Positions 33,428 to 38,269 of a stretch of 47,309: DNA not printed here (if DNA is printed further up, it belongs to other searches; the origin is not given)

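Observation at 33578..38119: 1513-aa sacsin-like GHKL ATPase with a DUF3883 nuclease-like C-terminus: a single-gene defence candidate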

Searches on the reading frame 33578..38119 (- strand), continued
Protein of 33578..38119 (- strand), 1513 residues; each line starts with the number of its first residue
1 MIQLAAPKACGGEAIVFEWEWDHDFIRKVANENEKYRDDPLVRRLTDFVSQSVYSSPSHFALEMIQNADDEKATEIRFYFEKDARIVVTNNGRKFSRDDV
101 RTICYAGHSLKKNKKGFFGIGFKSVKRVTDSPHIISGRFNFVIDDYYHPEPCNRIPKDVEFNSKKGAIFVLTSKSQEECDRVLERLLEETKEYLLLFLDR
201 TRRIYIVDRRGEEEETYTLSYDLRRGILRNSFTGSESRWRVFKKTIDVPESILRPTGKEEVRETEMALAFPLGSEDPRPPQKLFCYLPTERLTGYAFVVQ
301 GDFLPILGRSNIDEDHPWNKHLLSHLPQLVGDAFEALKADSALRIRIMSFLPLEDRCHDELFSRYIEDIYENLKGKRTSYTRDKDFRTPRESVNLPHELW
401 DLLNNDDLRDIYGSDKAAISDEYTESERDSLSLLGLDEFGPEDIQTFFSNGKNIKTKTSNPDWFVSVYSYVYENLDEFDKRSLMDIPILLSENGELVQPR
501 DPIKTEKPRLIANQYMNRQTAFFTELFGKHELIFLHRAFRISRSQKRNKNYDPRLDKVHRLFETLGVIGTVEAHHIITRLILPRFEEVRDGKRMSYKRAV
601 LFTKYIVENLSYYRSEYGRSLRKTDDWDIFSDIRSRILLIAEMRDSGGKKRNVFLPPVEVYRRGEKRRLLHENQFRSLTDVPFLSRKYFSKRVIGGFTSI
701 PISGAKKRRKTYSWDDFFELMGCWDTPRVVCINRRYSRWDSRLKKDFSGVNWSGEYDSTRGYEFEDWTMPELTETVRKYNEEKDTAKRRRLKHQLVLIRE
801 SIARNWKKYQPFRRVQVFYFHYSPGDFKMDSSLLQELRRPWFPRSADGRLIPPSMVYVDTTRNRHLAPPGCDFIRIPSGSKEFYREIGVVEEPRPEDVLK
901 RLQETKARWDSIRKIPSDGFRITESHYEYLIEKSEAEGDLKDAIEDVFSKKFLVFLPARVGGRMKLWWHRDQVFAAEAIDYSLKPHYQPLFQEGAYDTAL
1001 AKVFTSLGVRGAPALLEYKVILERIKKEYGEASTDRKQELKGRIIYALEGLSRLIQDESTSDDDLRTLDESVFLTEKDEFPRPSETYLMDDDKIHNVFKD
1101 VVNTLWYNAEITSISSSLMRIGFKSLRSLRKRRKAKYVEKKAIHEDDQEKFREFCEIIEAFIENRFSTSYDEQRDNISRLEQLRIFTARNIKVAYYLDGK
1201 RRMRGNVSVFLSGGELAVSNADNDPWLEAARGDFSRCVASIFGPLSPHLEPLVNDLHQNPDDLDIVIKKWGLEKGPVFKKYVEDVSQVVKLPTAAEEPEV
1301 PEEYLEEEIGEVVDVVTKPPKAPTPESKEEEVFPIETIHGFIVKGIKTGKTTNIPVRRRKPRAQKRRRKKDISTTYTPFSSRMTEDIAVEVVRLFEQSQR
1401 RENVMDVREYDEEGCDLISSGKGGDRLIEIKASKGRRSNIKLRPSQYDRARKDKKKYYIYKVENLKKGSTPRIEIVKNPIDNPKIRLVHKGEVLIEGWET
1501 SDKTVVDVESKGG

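Call 27: find_encoding_contigs(protein=P0010, flank=10000, max_places=3)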
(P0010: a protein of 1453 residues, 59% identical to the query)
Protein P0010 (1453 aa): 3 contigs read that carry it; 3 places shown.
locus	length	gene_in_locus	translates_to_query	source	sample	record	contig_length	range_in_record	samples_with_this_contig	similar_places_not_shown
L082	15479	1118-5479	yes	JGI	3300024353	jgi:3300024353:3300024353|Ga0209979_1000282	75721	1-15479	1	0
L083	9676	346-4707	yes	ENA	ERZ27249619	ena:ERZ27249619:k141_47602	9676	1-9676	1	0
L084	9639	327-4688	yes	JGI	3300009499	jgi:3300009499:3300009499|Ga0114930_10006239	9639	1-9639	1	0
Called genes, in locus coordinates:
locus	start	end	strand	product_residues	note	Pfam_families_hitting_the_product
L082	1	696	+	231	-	?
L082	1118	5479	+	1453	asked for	PF25794:SACS, PF13020:NOV_C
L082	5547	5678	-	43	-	-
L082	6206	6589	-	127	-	-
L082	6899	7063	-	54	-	-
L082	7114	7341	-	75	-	-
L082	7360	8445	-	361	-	-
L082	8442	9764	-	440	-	-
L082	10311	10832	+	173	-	PF13171:DUF4004 (weak)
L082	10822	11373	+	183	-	-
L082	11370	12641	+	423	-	PF00239:Resolvase, PF07508:Recombinase, PF13408:Zn_ribbon_recom (weak)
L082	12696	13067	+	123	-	-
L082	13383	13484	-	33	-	-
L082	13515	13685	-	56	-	-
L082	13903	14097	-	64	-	-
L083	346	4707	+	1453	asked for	PF25794:SACS, PF13020:NOV_C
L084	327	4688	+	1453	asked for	PF25794:SACS, PF13020:NOV_C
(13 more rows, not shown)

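Call 28: find_encoding_contigs(protein=P0003, flank=10000, max_places=3)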
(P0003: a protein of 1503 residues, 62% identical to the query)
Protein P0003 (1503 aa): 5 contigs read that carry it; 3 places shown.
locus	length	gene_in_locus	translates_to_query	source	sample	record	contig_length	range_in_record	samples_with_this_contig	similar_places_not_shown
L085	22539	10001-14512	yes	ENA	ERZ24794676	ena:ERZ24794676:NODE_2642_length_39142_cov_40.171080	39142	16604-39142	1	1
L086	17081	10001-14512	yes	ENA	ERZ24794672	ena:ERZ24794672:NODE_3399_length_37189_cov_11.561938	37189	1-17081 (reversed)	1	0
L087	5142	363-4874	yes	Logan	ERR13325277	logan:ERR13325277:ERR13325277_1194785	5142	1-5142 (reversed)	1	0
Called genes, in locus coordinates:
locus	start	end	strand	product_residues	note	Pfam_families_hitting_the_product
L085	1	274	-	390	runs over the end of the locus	PF00037:Fer4 (faint), PF12837:Fer4_6 (faint), PF12838:Fer4_7, PF13484:Fer4_16 (weak)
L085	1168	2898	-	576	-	PF01235:Na_Ala_symp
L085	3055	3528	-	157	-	PF03449:GreA_GreB_N, PF01272:GreA_GreB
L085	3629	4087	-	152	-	PF02643:DUF192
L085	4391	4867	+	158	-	PF02527:GidB (weak), PF00398:RrnaAD (faint), PF05175:MTS (weak), PF06325:PrmA, PF13847:Methyltransf_31, PF13649:Methyltransf_25, PF08241:Methyltransf_11, PF08242:Methyltransf_12 (weak)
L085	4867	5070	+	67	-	-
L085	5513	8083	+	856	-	PF19313:DUF5916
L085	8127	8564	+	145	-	-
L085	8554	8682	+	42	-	-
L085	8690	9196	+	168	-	PF10543:ORF6N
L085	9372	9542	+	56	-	PF22168:DIP2311-like_C (weak)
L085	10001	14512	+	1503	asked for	PF25794:SACS, PF13020:NOV_C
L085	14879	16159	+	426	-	PF00112:Peptidase_C1 (faint), PF03051:Peptidase_C1_2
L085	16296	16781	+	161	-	PF01980:TrmO_N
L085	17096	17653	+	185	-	PF04636:PA26 (weak), PF02627:CMD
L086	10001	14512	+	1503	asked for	PF25794:SACS, PF13020:NOV_C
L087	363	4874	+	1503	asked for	PF25794:SACS, PF13020:NOV_C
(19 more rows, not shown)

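Call 48: search_protein_families(library=pfam, alignment_id=A3, max_evalue=0.00001)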
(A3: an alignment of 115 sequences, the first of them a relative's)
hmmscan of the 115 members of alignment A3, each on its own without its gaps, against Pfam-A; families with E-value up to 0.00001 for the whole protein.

A. member 1, L002:5776-8016:+ (747 aa): 5 families
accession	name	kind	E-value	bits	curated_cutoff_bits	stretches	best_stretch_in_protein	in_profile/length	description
PF13175.12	AAA_15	-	1.4e-35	124.1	32.1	1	29-432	1-372/374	AAA ATPase domain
PF20469.4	OLD-like_TOPRIM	-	1.4e-16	61.2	23.2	1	487-554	1-67/67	Overcoming lysogenization defect protein-like, TOPRIM domain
PF13304.12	AAA_21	-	2.8e-16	60.9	27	2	392-431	260-300/304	AAA domain, putative AbiEii toxin, Type IV TA system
PF11398.14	DUF2813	-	1.8e-09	37.9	21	1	29-78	1-50/372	Protein of unknown function (DUF2813)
PF13476.12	AAA_23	-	3.9e-08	34.6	27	1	33-154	1-123/201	AAA domain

B. families by the number of members that match (of 115 scanned): 129 families (the first 25 are shown)
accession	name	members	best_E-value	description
PF13245.12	AAA_19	10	2.2e-09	AAA domain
PF09848.15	SLFN-g3_helicase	9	7.8e-08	Schlafen group 3, DNA/RNA helicase domain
PF00580.27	UvrD-helicase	8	3.1e-17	UvrD/REP helicase N-terminal domain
PF13538.12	UvrD_C_2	8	1.2e-08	UvrD-like helicase C-terminal domain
PF08378.17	NERD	7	3.1e-09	Nuclease-related domain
PF13191.12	AAA_16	5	7.5e-13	AAA ATPase domain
PF13304.12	AAA_21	4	5.6e-29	AAA domain, putative AbiEii toxin, Type IV TA system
PF13604.12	AAA_30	4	2.1e-07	AAA domain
PF04851.21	ResIII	3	1.2e-10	Type III restriction enzyme, res subunit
PF02463.25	SMC_N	3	3.1e-10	RecF/RecN/SMC N terminal domain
PF01614.24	IclR_C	2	1.4e-40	Bacterial transcriptional regulator IclR C-terminal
PF13175.12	AAA_15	2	1.4e-35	AAA ATPase domain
PF00004.35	AAA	2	1.3e-24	ATPase family associated with various cellular activities (AAA)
PF00589.27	Phage_integrase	2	1.5e-22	Phage integrase family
PF13356.12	Arm-DNA-bind_3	2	8e-18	Arm DNA-binding domain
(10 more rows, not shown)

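Call 49: search_protein_families(library=padloc, alignment_id=A3, max_evalue=1e-10)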
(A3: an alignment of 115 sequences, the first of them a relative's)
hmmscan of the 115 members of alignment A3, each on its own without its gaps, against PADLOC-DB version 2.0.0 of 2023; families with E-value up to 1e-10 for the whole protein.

A. member 1, L002:5776-8016:+ (747 aa): 55 families (the best 25 are shown)
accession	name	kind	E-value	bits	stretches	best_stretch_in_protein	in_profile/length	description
PDLC02358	Old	-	5.3e-95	317.4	2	215-583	126-480/578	Old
PDLC02979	AriA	-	2.6e-39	134.1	1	29-433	1-372/373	-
PDLC00070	GajA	-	3e-33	113.3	1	234-604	156-496/596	AAA ATPase domain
PDLC00067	GajA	-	2.4e-30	103.6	2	347-554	270-460/604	AAA ATPase domain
PDLC00085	GajA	-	3e-30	103.6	2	29-98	1-71/580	AAA ATPase domain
PDLC00081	GajA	-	1.9e-24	84.3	1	295-558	201-438/574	AAA ATPase domain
PDLC00065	GajA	-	4.6e-24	83.2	1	29-555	1-506/670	AAA ATPase domain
PDLC00090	GajA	-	1.5e-23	81.4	1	232-522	165-448/659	AAA ATPase domain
PDLC00093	GajA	-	1.4e-22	78.2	1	379-612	371-558/736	AAA ATPase domain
PDLC00063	GajA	-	2.3e-22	77.4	1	29-556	1-527/679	AAA ATPase domain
PDLC00099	GajA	-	2.4e-22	77.6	1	392-589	300-474/626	AAA ATPase domain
PDLC00092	GajA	-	4.5e-21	73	1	389-567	310-483/604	AAA ATPase domain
PDLC00062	GajA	-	5.7e-21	72.6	0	233-434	164-344/639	AAA ATPase domain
PDLC02915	ATPase-Toprim_I-B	-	8.9e-21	72.3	0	29-90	1-62/623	-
PDLC00096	GajA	-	1.4e-20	71.6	1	383-599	288-490/630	AAA ATPase domain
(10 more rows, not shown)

B. families by the number of members that match (of 115 scanned): 193 families (the first 25 are shown)
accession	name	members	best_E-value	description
PDLC01087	C3a187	10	7.4e-28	NERD+UvrD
PDLC03813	RTasNERD-Hel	9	5.2e-70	DRT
PDLC04135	mad3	4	1.2e-58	mads_3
PDLC02980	AriA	3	1.6e-31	-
PDLC02979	AriA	2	2.6e-39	-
PDLC00070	GajA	2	3e-33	AAA ATPase domain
PDLC04178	HEC-01A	2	4.6e-33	-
PDLC04182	HEC-01A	2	1.4e-32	-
PDLC04176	HEC-01A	2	6.2e-29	-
PDLC04175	HEC-01A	2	8.8e-26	-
PDLC04140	mad8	2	3.9e-25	mads_8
PDLC04541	PDC-M25A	2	9.9e-22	-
PDLC02915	ATPase-Toprim_I-B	2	8.9e-21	-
PDLC00096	GajA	2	1.4e-20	AAA ATPase domain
PDLC04183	HEC-01A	2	7.3e-20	-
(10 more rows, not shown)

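Call 65: search_protein_families(library=ncbifam, proteins=[window:33578-38119:-], max_evalue=0.001)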
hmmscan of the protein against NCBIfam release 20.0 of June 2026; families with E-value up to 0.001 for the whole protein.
window:33578-38119:- (1513 aa): 1 family
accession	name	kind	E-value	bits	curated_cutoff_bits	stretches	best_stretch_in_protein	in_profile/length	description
NF047352.1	P_loop_sacsin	domain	1.5e-19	70.2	50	1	59-134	2-79/80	sacsin N-terminal ATP-binding-like domain-containing protein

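Call 75: search_dna_similar(query=window:33578-38119:-, collection=plasmids, mode=protein, max_rows=15)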
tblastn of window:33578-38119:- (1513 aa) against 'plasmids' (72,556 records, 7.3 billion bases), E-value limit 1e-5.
Records with a match: 9; places in all: 9; records where one place covers at least 80% of the query: 0.
Best place of each record, by identity: <60% 9.
By first word of the organism name: Rhizobium 2; Halosimplex 1; Halorubrum 1; Sulfuricurvum 1; Ensifer 1; Calothrix 1; Methanomethylovorans 1; Chryseobacterium 1.
By predicted mobility (MOB-suite, as given by PLSDB): non-mobilizable 8; conjugative 1.
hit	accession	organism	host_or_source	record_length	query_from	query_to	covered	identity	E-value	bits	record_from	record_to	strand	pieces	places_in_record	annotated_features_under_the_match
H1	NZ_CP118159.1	Halosimplex aquaticum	cell culture,solar salterns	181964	59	501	29%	26.7%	8e-20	104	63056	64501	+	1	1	DUF3883 domain-containing protein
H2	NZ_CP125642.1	Rhizobium sp. BT03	Phaseolus vulgaris,Pure culture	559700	54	396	23%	26.9%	1e-13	85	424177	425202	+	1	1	hypothetical protein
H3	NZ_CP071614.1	Rhizobium bangladeshense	lentil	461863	54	352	20%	28.8%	4e-15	89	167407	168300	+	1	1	hypothetical protein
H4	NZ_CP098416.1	Halorubrum hochsteinianum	cell culture,underground brine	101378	23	326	20%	28.1%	2e-6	61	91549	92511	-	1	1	HNH endonuclease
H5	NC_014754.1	Sulfuricurvum kujiense DSM 16994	drain water from underground crude oil ...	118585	49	356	20%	27.6%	4e-13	83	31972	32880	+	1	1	DUF3883 domain-containing protein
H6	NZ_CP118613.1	Ensifer adhaerens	Pure isolate,Rhizosphere of Cyperus ...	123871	54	352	20%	27.9%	3e-8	66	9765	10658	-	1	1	hypothetical protein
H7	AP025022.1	Calothrix sp. PCC 7716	-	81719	43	319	18%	28.3%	9e-10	72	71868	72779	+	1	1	hypothetical protein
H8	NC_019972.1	Methanomethylovorans hollandica DSM 15978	-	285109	53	354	20%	25.3%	3e-10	73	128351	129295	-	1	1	molecular chaperone of HSP90 family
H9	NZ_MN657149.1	Chryseobacterium sp.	-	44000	41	334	19%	25.7%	1e-7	65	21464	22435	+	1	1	AAA domain-containing protein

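Call 76: search_dna_similar(query=window:33578-38119:-, collection=phages, mode=protein, max_rows=10)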
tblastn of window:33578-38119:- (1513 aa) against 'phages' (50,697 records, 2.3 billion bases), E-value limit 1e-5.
Records with a match: 1; places in all: 1; records where one place covers at least 80% of the query: 0.
Best place of each record, by identity: <60% 1.
By first word of the organism name: Bacteriophage 1.
By host as written in the record: - 1.
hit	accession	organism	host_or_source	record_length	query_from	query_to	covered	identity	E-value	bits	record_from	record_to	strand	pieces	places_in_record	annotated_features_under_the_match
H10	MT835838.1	Bacteriophage sp.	human fecal samples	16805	54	360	20%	27.4%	5e-10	71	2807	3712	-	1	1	record has no annotation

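Call 79: find_encoding_contigs(protein=P0009, flank=8000, max_places=2)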
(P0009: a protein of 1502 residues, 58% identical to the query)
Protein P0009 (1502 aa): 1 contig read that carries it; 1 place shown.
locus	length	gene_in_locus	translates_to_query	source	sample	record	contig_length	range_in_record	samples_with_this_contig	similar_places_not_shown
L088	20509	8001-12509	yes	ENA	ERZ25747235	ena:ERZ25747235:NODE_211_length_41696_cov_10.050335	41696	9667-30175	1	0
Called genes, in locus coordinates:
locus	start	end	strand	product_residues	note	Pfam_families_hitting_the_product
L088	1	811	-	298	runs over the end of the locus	-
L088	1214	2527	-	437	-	-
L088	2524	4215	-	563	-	-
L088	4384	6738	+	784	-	PF05048:NosD, PF13229:Beta_helix, PF05048:NosD, PF13229:Beta_helix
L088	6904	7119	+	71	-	-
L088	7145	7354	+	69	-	-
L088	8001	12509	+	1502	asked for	PF25794:SACS, PF13020:NOV_C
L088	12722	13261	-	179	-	-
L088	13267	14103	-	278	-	PF01582:TIR (weak), PF13676:TIR_2, PF04471:Mrr_cat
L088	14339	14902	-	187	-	-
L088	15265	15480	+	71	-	-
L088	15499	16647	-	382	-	PF02826:2-Hacid_dh_C (faint), PF00670:AdoHcyase_NAD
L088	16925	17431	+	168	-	-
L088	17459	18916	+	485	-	-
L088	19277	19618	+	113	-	PF07883:Cupin_2, PF02311:AraC_binding (faint)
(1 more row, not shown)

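Call 80: find_encoding_contigs(protein=P0006, flank=8000, max_places=2)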
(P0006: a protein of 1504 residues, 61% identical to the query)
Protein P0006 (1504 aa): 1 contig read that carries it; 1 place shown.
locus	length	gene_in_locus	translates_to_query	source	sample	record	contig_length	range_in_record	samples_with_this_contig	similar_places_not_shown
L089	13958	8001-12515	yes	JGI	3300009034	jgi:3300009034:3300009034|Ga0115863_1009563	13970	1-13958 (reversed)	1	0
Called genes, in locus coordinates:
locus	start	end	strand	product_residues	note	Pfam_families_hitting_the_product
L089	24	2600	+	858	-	PF02384:N6_Mtase, PF20473:MmeI_Mtase, PF01170:UPF0020 (weak), PF07669:Eco57I, PF12950:TaqI_C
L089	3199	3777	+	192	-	-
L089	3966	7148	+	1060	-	PF13205:Big_5, PF00041:fn3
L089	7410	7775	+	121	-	-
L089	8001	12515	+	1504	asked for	PF25794:SACS, PF13020:NOV_C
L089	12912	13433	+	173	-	PF00293:NUDIX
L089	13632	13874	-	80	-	-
